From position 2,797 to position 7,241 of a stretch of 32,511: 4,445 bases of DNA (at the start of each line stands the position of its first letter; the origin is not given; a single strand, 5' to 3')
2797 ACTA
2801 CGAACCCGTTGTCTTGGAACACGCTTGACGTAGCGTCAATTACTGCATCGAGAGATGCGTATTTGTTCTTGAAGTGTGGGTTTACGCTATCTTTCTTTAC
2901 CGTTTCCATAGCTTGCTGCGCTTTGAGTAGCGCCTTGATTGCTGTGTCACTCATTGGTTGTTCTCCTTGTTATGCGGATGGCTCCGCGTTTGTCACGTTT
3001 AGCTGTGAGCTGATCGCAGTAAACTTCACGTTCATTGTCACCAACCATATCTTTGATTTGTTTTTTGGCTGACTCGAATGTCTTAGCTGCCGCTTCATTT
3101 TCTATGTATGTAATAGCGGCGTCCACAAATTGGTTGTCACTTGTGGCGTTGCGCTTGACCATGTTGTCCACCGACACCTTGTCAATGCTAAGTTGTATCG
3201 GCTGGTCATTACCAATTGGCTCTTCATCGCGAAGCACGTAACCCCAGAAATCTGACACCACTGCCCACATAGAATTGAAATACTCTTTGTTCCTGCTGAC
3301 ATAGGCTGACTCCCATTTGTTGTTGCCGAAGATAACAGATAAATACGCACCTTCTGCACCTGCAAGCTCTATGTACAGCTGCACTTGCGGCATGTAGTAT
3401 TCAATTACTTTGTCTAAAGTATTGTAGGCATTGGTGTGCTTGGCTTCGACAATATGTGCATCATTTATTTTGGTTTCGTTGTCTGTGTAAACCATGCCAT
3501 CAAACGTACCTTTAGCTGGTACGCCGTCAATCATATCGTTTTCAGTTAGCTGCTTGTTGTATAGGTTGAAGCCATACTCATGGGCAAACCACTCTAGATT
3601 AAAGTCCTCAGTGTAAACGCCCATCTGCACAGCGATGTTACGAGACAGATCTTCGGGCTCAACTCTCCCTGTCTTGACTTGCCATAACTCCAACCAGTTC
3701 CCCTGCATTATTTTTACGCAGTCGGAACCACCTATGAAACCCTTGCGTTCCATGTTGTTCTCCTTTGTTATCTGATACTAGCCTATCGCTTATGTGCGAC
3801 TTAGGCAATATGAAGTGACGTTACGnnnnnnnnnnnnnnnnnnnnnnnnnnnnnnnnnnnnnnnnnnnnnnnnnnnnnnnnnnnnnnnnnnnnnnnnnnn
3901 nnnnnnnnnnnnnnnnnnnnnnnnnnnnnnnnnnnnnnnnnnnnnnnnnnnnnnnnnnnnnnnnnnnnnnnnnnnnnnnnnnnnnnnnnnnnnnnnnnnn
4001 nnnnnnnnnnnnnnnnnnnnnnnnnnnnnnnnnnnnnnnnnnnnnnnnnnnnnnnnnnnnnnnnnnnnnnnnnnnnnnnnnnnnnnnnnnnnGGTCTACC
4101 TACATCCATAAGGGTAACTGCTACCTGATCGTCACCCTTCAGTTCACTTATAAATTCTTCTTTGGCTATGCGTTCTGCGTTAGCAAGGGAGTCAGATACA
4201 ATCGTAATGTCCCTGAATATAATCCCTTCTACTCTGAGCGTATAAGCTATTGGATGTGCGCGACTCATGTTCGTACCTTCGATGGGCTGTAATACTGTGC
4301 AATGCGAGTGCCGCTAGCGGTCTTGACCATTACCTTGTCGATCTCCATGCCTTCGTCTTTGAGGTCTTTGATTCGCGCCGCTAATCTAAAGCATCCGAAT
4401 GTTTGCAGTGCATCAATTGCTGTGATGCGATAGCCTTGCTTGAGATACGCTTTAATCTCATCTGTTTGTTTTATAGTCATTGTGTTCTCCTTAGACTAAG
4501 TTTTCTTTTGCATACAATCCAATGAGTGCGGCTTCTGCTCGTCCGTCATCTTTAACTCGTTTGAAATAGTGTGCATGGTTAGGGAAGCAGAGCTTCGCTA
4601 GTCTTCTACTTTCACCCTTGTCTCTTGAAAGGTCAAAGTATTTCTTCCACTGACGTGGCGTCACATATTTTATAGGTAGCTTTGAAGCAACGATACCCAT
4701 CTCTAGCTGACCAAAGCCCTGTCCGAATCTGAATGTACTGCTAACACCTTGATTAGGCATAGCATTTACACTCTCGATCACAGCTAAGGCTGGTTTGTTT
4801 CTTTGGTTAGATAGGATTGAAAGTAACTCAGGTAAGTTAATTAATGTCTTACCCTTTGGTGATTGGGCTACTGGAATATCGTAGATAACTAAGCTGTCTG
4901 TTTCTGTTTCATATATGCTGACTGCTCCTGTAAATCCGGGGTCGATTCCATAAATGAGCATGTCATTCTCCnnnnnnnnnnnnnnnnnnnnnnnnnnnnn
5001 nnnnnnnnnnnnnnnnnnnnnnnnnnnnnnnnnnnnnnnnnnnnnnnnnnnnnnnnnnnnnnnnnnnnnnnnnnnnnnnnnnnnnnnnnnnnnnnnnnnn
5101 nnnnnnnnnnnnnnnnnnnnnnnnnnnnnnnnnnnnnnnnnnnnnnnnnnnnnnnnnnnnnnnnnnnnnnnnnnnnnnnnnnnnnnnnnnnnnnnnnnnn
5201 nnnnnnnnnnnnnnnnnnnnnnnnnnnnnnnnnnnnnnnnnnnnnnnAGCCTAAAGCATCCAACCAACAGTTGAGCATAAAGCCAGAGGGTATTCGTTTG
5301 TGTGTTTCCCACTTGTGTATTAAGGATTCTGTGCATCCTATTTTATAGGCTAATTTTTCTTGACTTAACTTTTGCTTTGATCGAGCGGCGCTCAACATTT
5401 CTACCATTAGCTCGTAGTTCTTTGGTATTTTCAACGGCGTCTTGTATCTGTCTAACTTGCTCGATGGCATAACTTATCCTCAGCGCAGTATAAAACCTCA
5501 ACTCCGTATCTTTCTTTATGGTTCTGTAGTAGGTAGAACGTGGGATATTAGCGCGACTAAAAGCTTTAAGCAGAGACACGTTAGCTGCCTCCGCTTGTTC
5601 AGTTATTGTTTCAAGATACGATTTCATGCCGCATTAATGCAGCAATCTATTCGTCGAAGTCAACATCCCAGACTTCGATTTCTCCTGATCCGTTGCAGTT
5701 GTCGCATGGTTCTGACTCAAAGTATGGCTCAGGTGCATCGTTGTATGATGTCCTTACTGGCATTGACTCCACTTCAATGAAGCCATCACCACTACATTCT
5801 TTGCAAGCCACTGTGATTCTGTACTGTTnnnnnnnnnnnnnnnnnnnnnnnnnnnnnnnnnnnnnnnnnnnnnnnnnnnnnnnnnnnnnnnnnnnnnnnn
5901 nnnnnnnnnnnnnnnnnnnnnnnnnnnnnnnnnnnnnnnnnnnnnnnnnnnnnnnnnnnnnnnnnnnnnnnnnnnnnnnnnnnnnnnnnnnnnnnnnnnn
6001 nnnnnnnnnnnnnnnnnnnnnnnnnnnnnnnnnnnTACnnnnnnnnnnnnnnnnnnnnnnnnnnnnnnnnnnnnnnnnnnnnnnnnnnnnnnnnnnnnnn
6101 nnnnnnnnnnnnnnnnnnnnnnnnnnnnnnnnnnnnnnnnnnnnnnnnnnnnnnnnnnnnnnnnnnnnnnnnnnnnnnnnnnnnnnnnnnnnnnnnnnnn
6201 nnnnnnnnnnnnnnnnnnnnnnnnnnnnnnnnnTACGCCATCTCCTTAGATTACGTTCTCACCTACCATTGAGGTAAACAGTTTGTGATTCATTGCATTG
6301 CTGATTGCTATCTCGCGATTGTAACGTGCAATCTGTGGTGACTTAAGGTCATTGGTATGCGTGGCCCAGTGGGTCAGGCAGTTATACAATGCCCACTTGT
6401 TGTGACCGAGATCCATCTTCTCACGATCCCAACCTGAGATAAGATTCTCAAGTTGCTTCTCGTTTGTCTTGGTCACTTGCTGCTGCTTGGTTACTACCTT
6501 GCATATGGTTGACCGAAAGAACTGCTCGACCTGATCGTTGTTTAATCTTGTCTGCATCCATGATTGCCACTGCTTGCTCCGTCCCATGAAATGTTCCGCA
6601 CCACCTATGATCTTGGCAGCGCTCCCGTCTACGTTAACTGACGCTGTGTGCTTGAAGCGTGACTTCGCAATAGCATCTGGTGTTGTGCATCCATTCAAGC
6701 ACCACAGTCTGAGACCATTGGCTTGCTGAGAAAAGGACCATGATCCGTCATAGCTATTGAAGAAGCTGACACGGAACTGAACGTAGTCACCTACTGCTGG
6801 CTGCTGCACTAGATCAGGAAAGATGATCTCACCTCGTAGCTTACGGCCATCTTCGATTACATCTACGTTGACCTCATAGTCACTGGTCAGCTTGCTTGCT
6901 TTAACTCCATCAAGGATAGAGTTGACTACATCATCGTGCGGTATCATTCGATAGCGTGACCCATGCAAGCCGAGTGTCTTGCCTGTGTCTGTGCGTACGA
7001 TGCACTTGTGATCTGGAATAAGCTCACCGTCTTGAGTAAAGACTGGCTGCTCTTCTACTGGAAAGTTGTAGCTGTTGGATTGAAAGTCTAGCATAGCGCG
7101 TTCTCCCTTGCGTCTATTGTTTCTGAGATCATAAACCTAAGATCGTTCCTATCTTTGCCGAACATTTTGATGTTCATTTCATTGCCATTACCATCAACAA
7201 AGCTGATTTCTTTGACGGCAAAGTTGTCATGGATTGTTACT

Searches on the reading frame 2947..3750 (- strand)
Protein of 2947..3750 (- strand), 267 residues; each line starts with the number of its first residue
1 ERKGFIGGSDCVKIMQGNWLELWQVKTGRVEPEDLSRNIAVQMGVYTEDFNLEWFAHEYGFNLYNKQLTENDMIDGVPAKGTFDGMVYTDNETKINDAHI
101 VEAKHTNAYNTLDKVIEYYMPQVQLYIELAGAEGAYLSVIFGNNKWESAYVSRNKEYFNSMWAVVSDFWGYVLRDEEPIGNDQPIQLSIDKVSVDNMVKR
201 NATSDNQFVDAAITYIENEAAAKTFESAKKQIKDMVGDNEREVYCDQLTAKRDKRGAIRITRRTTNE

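Call 73: search_protein_families(library=phrogs, proteins=[window:2947-3750:-], max_evalue=0.00001)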
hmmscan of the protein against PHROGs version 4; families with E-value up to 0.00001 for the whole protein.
window:2947-3750:- (267 aa): 1 family
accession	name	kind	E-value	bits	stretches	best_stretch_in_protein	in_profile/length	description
phrog_434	-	DNA, RNA and nucleotide metabolism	1.9e-30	107.3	1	1-258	63-330/372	RecE-like recombination exonuclease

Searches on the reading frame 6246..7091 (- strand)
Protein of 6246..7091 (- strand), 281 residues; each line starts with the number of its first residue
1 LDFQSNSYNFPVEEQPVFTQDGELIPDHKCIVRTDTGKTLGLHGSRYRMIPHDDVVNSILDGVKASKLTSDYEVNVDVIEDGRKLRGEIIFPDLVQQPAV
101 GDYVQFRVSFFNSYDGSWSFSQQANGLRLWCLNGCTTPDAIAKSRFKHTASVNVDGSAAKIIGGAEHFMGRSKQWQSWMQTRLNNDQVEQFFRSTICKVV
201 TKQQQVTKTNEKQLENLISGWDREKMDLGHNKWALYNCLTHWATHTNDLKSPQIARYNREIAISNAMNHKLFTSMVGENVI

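Call 73: search_protein_families(library=phrogs, proteins=[window:6246-7091:-], max_evalue=0.00001)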
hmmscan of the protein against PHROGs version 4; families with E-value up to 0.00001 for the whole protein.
window:6246-7091:- (281 aa): 2 families
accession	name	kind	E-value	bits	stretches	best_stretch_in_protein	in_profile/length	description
phrog_1221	-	unknown function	2.6e-24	87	1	23-261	83-329/355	-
phrog_1362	-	unknown function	1e-11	45.6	1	24-197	126-303/391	-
